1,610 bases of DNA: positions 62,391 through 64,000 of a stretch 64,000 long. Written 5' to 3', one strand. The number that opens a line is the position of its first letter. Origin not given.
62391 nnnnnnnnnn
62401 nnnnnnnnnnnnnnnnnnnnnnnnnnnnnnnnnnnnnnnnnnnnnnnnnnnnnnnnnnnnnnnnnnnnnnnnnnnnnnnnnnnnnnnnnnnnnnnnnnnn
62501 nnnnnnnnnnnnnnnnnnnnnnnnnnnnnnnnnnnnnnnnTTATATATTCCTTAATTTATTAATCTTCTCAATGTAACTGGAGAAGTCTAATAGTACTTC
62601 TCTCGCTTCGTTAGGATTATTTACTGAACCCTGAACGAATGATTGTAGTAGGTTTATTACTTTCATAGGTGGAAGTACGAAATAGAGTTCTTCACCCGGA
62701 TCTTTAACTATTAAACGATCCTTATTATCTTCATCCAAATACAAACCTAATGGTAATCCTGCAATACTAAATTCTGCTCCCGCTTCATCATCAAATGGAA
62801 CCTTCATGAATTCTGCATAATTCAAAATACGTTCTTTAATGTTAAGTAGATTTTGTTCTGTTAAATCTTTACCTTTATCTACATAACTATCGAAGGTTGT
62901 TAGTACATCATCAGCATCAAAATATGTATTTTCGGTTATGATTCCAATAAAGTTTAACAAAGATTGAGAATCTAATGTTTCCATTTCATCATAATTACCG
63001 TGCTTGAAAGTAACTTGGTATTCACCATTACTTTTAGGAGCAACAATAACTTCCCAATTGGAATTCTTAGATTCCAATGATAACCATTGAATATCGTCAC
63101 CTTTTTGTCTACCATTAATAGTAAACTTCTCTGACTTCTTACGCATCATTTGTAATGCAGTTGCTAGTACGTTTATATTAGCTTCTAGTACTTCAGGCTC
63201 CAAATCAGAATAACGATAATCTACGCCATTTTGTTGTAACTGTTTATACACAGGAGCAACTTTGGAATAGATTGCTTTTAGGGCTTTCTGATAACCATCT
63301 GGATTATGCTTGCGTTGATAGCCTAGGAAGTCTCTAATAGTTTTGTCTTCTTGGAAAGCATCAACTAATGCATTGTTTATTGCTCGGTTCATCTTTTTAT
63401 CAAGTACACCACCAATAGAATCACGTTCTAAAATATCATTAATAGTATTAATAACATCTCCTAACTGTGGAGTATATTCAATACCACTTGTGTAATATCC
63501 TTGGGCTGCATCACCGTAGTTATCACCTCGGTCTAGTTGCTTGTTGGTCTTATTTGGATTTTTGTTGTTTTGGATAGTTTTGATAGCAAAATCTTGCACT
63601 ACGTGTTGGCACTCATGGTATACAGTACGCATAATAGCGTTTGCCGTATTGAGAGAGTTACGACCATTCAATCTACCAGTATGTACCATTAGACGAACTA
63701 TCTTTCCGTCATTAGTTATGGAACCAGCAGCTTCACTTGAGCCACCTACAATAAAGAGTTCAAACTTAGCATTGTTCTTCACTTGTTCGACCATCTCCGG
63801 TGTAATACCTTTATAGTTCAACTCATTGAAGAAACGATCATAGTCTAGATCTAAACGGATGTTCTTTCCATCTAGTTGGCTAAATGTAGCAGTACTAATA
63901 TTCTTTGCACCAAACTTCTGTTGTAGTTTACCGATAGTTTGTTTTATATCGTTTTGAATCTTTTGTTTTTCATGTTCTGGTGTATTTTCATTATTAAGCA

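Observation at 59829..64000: Two tandem paralogous giant HExxH proteins downstream of the topoisomerase genes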

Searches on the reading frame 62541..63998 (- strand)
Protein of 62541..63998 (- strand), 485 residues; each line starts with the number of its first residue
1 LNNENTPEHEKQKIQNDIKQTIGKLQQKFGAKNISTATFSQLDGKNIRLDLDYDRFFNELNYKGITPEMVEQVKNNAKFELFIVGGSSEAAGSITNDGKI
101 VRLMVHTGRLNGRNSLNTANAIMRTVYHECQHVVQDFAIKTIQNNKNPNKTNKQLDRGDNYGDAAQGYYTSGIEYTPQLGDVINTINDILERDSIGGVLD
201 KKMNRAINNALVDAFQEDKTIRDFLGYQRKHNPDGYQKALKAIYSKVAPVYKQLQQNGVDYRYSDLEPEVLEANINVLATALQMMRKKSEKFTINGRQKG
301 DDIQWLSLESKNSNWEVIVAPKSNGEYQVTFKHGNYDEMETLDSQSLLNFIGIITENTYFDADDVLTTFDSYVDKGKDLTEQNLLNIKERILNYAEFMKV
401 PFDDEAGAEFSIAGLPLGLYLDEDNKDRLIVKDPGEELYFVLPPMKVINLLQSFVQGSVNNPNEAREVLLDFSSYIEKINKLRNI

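Call 7: search_protein_families(library=pfam, proteins=[window:62541-63998:-], max_evalue=1)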
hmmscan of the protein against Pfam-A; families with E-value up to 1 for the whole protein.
window:62541-63998:- (485 aa): 2 families
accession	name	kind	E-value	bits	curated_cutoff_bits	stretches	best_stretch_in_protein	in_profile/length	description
PF13584.12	BatD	-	0.059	14.4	24.1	1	288-345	28-86/92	BatD DUF11 like domain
PF10776.14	DUF2600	-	0.077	12.3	25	1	197-240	76-119/328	Protein of unknown function (DUF2600)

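Call 8: search_protein_families(library=phrogs, proteins=[window:62541-63998:-], max_evalue=0.01)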
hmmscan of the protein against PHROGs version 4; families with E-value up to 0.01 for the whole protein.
window:62541-63998:- (485 aa): 3 families
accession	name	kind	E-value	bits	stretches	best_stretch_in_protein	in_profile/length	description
phrog_18596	-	head and packaging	6.2e-98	330.3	1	4-484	46-530/531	virion structural protein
phrog_22033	-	head and packaging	1.9e-15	57.1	1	16-259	108-351/845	virion structural protein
phrog_34216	-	unknown function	3.8e-05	24.6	1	124-245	159-269/275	-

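Call 15: search_solved_structures(query=window:62541-63998:-, max_evalue=10, show_alignments=2)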
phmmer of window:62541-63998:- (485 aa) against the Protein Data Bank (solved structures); distinct sequences matched with E-value up to 10: 1.
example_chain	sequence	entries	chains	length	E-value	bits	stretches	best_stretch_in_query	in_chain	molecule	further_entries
6g3d_A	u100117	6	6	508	1.2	11.1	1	229-284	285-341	Argininosuccinate lyase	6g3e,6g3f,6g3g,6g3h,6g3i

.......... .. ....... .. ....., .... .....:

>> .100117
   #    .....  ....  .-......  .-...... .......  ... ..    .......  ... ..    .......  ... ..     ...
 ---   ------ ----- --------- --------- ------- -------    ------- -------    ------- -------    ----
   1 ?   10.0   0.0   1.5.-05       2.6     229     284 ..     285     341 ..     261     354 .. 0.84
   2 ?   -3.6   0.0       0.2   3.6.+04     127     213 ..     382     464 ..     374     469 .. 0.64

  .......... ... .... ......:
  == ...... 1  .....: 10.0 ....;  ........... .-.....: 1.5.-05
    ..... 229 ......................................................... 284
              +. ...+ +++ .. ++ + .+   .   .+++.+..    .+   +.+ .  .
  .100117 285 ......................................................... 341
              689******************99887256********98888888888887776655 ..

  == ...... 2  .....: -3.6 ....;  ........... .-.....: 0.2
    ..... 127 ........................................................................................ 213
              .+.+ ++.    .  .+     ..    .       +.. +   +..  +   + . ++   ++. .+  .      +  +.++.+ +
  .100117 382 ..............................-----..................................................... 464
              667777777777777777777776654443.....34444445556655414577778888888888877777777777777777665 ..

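Call 16: find_homologous_proteins(query=window:62541-63998:-, max_evalue=0.001)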
Query window:62541-63998:- (485 aa): 41 proteins with E <= 0.001 among 7116 candidates.
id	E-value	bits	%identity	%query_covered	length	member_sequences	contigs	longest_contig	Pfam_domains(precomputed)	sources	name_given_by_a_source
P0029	0.0e+0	1080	100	100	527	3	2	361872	-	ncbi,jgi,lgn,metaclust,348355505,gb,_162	jgi:hypothetical protein|metaclust:\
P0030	1.8e-283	958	87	100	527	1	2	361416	-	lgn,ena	-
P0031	7.9e-242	821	74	100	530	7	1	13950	-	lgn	-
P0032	4.6e-237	805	74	99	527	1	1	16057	-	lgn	-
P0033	6.7e-234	795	73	100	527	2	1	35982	-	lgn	-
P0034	2.1e-231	787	71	100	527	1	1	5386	-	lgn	-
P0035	3.8e-231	786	71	100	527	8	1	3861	-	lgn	-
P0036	4.2e-226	769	70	100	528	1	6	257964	-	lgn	-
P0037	1.3e-214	731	67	100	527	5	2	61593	-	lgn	-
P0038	1.2e-193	662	61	100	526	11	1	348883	-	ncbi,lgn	ncbi:hypothetical protein AAGG91_002588 [Salmonella enterica]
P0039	2.6e-105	371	38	99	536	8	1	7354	-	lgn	-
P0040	1.7e-101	358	38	99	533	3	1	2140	-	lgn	-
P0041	3.6e-88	315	37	99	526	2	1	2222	-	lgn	-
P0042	9.4e-88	313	37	99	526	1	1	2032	-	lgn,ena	-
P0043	1.2e-77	280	37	99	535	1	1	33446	-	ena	-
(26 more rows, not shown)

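Call 23: search_protein_families(library=ncbifam, proteins=[P0029], max_evalue=1)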
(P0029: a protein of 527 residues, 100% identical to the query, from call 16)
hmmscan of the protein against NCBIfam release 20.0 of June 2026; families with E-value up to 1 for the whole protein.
P0029 (527 aa): 0 families

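Call 32: predict_structure(alignment_id=A1)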
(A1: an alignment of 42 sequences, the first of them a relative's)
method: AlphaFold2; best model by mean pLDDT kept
length: 527 residues; sequences in the alignment: 42
mean_pLDDT: 87.7   pTM: 0.76
mean pLDDT of the five models: 87.7, 86.9, 85.3, 85.1, 83.8
residues with pLDDT >= 90: 273; 70-90: 228; 50-70: 19; < 50: 7
segments of 3 or more residues with pLDDT < 50: 1-7
pLDDT, mean of each block of 10 residues (from residue 1): 46 91 96 91 74 89 93 91 90 91 82 86 84 82 90 90 93 90 80 77 71 85 93 90 93 92 89 87 92 91 76 85 88 90 85 93 91 92 92 91 89 79 91 96 93 95 89 90 90 94 93 89 90
secondary structure, 60 per line:
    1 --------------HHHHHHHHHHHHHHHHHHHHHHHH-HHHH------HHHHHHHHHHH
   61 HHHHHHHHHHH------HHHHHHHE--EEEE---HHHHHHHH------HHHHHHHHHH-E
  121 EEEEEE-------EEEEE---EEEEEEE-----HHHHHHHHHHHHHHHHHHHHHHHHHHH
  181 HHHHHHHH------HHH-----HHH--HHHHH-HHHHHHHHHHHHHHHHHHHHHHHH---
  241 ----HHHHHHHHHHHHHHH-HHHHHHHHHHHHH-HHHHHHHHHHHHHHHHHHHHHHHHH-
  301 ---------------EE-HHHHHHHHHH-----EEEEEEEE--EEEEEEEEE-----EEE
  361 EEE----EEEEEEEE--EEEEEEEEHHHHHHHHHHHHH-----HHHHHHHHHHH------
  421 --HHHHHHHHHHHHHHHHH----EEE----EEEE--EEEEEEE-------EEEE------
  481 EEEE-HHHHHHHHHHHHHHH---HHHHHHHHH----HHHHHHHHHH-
elements in order: H15-38 H40-43 H50-71 H78-84 E88-91 H95-102 H109-118 E120-126 E134-138 E142-148 H154-188 H208-212 H214-237 H245-259 H261-273 H275-299 H319-328 E334-341 E344-352 E358-363 E368-375 E378-385 H386-398 H404-414 H423-439 E444-446 E451-454 E457-463 E471-474 E481-484 H486-500 H504-512 H517-526

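Call 34: search_protein_representatives(alignment_id=A1)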
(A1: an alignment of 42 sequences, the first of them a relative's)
Query: 42 sequences, 523 profile positions. Proteins with E-value up to 0.001 (for the whole library): 150; up to 1e-10: 35; up to 1e-30: 27. The best 150 are listed.
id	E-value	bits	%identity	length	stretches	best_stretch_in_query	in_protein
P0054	2.1e-200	683.6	-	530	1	1-523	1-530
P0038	7.7e-180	615.7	-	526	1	3-523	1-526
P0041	2.6e-177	607.4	-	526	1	2-523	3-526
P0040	2.8e-169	580.9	-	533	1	3-523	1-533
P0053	5.3e-167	573.4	-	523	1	3-522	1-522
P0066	4.1e-163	560.5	-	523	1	3-522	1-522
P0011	6.2e-152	523.7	-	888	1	2-522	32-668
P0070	2.0e-147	508.8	-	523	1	3-523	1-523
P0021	1.6e-141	489.3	-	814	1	2-519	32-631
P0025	4.1e-141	488.0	-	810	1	2-519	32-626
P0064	6.5e-116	404.8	-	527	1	3-511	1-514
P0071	8.2e-114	397.9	-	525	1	3-522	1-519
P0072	2.3e-103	363.4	-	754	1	8-519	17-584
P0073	3.1e-102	359.6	-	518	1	4-523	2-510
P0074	2.3e-91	323.8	-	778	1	7-516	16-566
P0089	4.1e-14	68.9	-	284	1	8-287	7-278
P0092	1.0e-12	64.3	-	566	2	130-288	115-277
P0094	5.6e-11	58.5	-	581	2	155-221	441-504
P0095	2.0e-10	56.7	-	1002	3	154-228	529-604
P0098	1.0e-09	54.4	-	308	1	3-284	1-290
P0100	1.7e-09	53.6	-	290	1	8-279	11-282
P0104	3.9e-09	52.5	-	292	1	8-283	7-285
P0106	7.0e-09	51.6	-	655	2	121-286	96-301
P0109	8.5e-09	51.3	-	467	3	93-229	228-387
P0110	9.6e-09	51.2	-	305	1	8-286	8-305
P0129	3.8e-07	45.9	-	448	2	157-244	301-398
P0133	6.1e-07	45.2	-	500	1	164-298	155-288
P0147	2.8e-06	43.1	-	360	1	139-224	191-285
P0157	1.3e-05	40.8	-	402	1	130-221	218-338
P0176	8.7e-05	38.1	-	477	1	164-284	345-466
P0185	1.7e-04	37.1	-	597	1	159-223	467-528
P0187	1.9e-04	37.0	-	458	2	121-229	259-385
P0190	2.2e-04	36.8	-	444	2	12-188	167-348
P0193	3.3e-04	36.2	-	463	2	135-241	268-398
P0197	4.5e-04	35.7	-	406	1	163-287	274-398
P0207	9.4e-04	34.7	-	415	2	158-232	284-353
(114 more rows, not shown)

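Call 35: search_protein_families(library=pfam, proteins=[P0089, P0098, P0100, P0104, P0110, P0094, P0095, P0092, P0106, P0109], max_evalue=0.1)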
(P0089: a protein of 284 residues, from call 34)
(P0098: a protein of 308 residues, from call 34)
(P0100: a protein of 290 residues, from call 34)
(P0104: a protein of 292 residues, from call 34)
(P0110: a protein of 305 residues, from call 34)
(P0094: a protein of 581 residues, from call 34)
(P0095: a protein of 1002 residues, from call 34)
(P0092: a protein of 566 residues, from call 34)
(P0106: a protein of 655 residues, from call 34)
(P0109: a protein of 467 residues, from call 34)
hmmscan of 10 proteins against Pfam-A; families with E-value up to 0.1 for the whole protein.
P0089 (284 aa): 1 family
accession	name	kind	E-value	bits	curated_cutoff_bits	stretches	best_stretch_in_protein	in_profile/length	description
PF14223.13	Retrotran_gag_2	-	0.028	14.3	27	0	13-60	119-167/172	gag-polypeptide of LTR copia-type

P0098 (308 aa): 1 family
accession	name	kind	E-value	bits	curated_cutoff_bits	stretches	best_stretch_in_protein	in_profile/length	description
PF00533.33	BRCT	-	0.005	17.5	21.3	0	242-286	18-64/78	BRCA1 C Terminus (BRCT) domain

P0100 (290 aa): 0 families

P0104 (292 aa): 0 families

P0110 (305 aa): 0 families

P0094 (581 aa): 1 family
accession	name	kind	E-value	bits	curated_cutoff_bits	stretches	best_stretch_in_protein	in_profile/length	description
PF23474.1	Acb1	-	1e-39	136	27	1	12-153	2-143/144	Anti-CBASS protein Acb1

P0095 (1002 aa): 6 families
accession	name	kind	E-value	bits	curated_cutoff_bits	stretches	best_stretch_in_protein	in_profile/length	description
PF13563.12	2_5_RNA_ligase2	-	2.8e-10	40.9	27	2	255-343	22-118/152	2'-5' RNA ligase superfamily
PF02834.22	LigT_PEase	-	8.1e-05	23.2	23.3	1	229-298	2-80/87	LigT like Phosphoesterase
PF04450.18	BSP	-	0.028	14.7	23.8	0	535-608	97-172/207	Peptidase of plants and bacteria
PF10263.15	SprT-like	-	0.063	13.6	25.6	0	524-556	44-77/108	SprT-like family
PF05991.17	NYN_YacP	-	0.093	13.2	24.6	0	509-549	99-139/166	YacP-like NYN domain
PF23474.1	Acb1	-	0.096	12.9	27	0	288-340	59-110/144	Anti-CBASS protein Acb1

P0092 (566 aa): 0 families

P0106 (655 aa): 1 family
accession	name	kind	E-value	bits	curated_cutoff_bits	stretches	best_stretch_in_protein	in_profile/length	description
PF10263.15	SprT-like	-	0.0084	16.4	25.6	0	161-191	47-79/108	SprT-like family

P0109 (467 aa): 3 families
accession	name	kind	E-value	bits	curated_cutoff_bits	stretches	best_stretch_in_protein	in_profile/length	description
PF11950.13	DUF3467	-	0.00086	19.7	25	1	75-152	20-87/92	Protein of unknown function (DUF3467)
PF01712.25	dNK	-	0.034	14.3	27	1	306-372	56-124/203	Deoxynucleoside kinase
PF21440.4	aSelB_III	-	0.062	13.8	19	0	145-194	12-61/108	Archaeal selenocysteine-specific elongation factor, domain III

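Call 36: search_protein_families(library=phrogs, proteins=[P0089, P0098, P0100, P0104, P0110, P0094, P0095, P0092, P0106, P0109], max_evalue=0.001)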
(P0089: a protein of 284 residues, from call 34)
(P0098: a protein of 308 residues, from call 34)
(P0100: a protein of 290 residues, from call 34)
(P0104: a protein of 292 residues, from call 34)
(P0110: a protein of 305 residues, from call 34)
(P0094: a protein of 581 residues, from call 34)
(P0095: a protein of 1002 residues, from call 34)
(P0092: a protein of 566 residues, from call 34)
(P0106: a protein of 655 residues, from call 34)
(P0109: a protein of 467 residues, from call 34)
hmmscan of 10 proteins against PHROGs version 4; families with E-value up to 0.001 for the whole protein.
P0089 (284 aa): 4 families
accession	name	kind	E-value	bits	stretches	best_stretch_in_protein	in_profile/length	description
phrog_34216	-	unknown function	4.2e-24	86.8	1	5-279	7-274/275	-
phrog_38692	-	unknown function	1.4e-09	38.9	1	153-277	188-335/346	-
phrog_22033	-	head and packaging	7.9e-09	35.2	1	32-207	111-279/845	virion structural protein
phrog_18596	-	head and packaging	2.1e-08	34.8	1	153-276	168-288/531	virion structural protein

P0098 (308 aa): 3 families
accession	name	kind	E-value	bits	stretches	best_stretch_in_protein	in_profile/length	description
phrog_38692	-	unknown function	2.6e-21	77.5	1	1-249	1-263/346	-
phrog_34216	-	unknown function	2.5e-10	41.6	1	167-286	150-266/275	-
phrog_18596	-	head and packaging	2.5e-08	34.6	1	178-289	170-286/531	virion structural protein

P0100 (290 aa): 4 families
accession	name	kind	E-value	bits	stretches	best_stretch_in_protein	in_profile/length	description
phrog_34216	-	unknown function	3e-52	179.1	1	3-290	2-273/275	-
phrog_38692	-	unknown function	2.9e-11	44.4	1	159-284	184-330/346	-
phrog_22033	-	head and packaging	6.5e-09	35.5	1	155-214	217-277/845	virion structural protein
phrog_18596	-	head and packaging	6.9e-09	36.4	1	125-283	137-283/531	virion structural protein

P0104 (292 aa): 4 families
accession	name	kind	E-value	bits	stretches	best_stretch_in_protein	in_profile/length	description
phrog_34216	-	unknown function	1.2e-21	78.8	1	4-290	6-274/275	-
phrog_22033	-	head and packaging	1.4e-10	41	1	10-216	67-277/845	virion structural protein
phrog_38692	-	unknown function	1e-09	39.3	1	161-287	183-334/346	-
phrog_18596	-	head and packaging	6.3e-06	26.7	1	6-286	5-287/531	virion structural protein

P0110 (305 aa): 3 families
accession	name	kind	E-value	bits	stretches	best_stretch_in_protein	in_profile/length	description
phrog_34216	-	unknown function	2.3e-09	38.5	1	3-302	4-269/275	-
phrog_38692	-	unknown function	3.9e-09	37.4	1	166-304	178-334/346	-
phrog_22033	-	head and packaging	1e-07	31.5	1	46-232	105-277/845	virion structural protein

P0094 (581 aa): 6 families
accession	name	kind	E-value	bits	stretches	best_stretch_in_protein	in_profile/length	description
phrog_755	-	DNA, RNA and nucleotide metabolism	3e-24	86.3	1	22-153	18-154/156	RNA ligase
phrog_38692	-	unknown function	1.1e-13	52.4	1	435-513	170-253/346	-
phrog_22033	-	head and packaging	5.7e-10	39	1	444-501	216-275/845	virion structural protein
phrog_34216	-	unknown function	2.4e-08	35.1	1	372-567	80-268/275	-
phrog_18596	-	head and packaging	2.2e-07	31.5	1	453-508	168-227/531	virion structural protein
phrog_146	-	head and packaging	3.6e-07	30.5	1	31-151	475-584/587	portal protein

P0095 (1002 aa): 7 families
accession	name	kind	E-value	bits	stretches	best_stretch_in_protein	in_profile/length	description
phrog_38692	-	unknown function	4.4e-22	80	2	540-684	186-327/346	-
phrog_4315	-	unknown function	3.3e-12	47.2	1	100-160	189-249/370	-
phrog_1722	-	tail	5.1e-09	36.7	1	100-156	183-240/410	tail protein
phrog_22033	-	head and packaging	5.2e-09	35.8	1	535-600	218-281/845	virion structural protein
phrog_34216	-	unknown function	3.2e-08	34.7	0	511-610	130-226/275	-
phrog_755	-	DNA, RNA and nucleotide metabolism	3.4e-08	34.2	1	255-343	37-123/156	RNA ligase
phrog_18596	-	head and packaging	2.7e-05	24.6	1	538-597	164-224/531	virion structural protein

P0092 (566 aa): 3 families
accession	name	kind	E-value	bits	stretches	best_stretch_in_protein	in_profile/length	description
phrog_38692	-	unknown function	2.4e-23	84.2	2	437-507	180-255/346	-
phrog_34216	-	unknown function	2.8e-09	38.1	0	152-274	154-271/275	-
phrog_22033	-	head and packaging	3.8e-07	29.6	1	116-220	182-290/845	virion structural protein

P0106 (655 aa): 2 families
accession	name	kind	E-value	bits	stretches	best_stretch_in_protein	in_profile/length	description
phrog_38692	-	unknown function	5.8e-18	66.5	1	1-306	1-340/346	-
phrog_34216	-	unknown function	0.00031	21.6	1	174-296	158-267/275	-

P0109 (467 aa): 2 families
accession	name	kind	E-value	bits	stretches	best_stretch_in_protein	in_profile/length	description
phrog_38692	-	unknown function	9.9e-11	42.7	1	160-465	4-334/346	-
phrog_18596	-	head and packaging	1.6e-06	28.7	1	321-462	165-285/531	virion structural protein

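Call 41: search_dna_similar(query=P0100, collection=phages, mode=protein, max_rows=25, max_evalue=0.001)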
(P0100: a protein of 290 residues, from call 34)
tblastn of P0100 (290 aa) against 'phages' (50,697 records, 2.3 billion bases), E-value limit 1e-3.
Records with a match: 12; places in all: 13; records where one place covers at least 80% of the query: 3.
Best place of each record, by identity: <60% 12.
By first word of the organism name: Erwinia 6; Xanthomonas 2; Stenotrophomonas 2; Serratia 2.
By host as written in the record: Erwinia amylovora SNUABM_01 3; Erwinia amylovora 3; Serratia marcescens UCC2017 2; Xanthomonas oryzae pv. oryzae 1; Stenotrophomonas maltophilia SRM01 1; Stenotrophomonas maltophilia 1; Xanthomonas citri 1.
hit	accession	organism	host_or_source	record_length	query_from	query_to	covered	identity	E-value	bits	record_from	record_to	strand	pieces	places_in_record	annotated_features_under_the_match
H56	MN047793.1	Xanthomonas phage Xoo-sp13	Xanthomonas oryzae pv. oryzae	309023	3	290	99%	42.9%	9e-67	231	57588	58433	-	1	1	hypothetical protein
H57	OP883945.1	Stenotrophomonas phage CM1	Stenotrophomonas maltophilia SRM01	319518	5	269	91%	36.8%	5e-41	156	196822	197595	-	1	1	record has no annotation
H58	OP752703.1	Stenotrophomonas phage RAS14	Stenotrophomonas maltophilia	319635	5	269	91%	36.8%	5e-41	156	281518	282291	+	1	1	hypothetical protein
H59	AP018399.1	Xanthomonas phage XacN1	Xanthomonas citri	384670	3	233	80%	38.0%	5e-42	159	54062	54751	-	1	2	predicted ORF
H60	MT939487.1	Erwinia phage pEa_SNUABM_47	Erwinia amylovora SNUABM_01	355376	165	211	16%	50.0%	5e-4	47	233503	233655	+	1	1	hypothetical protein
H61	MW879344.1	Erwinia phage pEa_SNUABM_49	Erwinia amylovora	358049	165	211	16%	50.0%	5e-4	47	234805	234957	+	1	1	hypothetical protein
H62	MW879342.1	Erwinia phage pEa_SNUABM_19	Erwinia amylovora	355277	165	211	16%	50.0%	5e-4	47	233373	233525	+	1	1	hypothetical protein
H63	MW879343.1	Erwinia phage pEa_SNUABM_44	Erwinia amylovora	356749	165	211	16%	50.0%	5e-4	47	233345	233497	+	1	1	hypothetical protein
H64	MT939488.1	Erwinia phage pEa_SNUABM_50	Erwinia amylovora SNUABM_01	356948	165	211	16%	50.0%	5e-4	47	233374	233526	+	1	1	putative structural protein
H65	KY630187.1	Serratia phage BF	Serratia marcescens UCC2017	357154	165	211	16%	50.0%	5e-4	47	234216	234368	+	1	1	structural protein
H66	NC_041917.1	Serratia phage BF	Serratia marcescens UCC2017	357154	165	211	16%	50.0%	5e-4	47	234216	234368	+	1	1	virion structural protein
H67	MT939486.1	Erwinia phage pEa_SNUABM_12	Erwinia amylovora SNUABM_01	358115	165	211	16%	50.0%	5e-4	47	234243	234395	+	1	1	putative structural protein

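Call 53: search_protein_families(library=pfam, alignment_id=A3, max_evalue=1)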
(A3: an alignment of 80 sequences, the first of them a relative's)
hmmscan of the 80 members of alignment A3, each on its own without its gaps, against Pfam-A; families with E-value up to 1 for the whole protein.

A. member 1, P0100 (290 aa): 0 families

B. families by the number of members that match (of 80 scanned): 64 families (the first 25 are shown)
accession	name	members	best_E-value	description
PF13699.11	eCIS_core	5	0.093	eCIS core domain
PF13176.12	TPR_7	2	0.031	Tetratricopeptide repeat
PF20573.4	DUF6782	2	0.11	Putative metallopeptidase family (DUF6782)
PF14238.11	DUF4340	1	0.003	Domain of unknown function (DUF4340)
PF03961.19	FapA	1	0.0032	Flagellar Assembly Protein A beta solenoid domain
PF00533.33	BRCT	1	0.005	BRCA1 C Terminus (BRCT) domain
PF16546.10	SGTA_dimer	1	0.0066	Homodimerisation domain of SGTA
PF02728.21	Cu_amine_oxidN3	1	0.0082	Copper amine oxidase, N3 domain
PF16829.10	ATR13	1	0.017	Avirulence protein ATR13, RxLR effector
PF25661.1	PBCV_P4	1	0.019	Phycodnaviridae minor capsid protein P4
PF11091.14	T4_tail_cap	1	0.019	Tail-tube assembly protein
PF09803.14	Pet100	1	0.02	Pet100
PF12041.13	DELLA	1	0.021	Transcriptional regulator DELLA protein N terminal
PF04111.17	APG6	1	0.021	Apg6 BARA domain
PF03953.22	Tubulin_C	1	0.025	Tubulin C-terminal domain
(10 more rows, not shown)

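Call 54: search_solved_structures(query=A3, max_evalue=10, show_alignments=4)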
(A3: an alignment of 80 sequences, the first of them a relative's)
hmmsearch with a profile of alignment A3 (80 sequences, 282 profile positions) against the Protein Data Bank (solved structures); distinct sequences matched with E-value up to 10: 0.
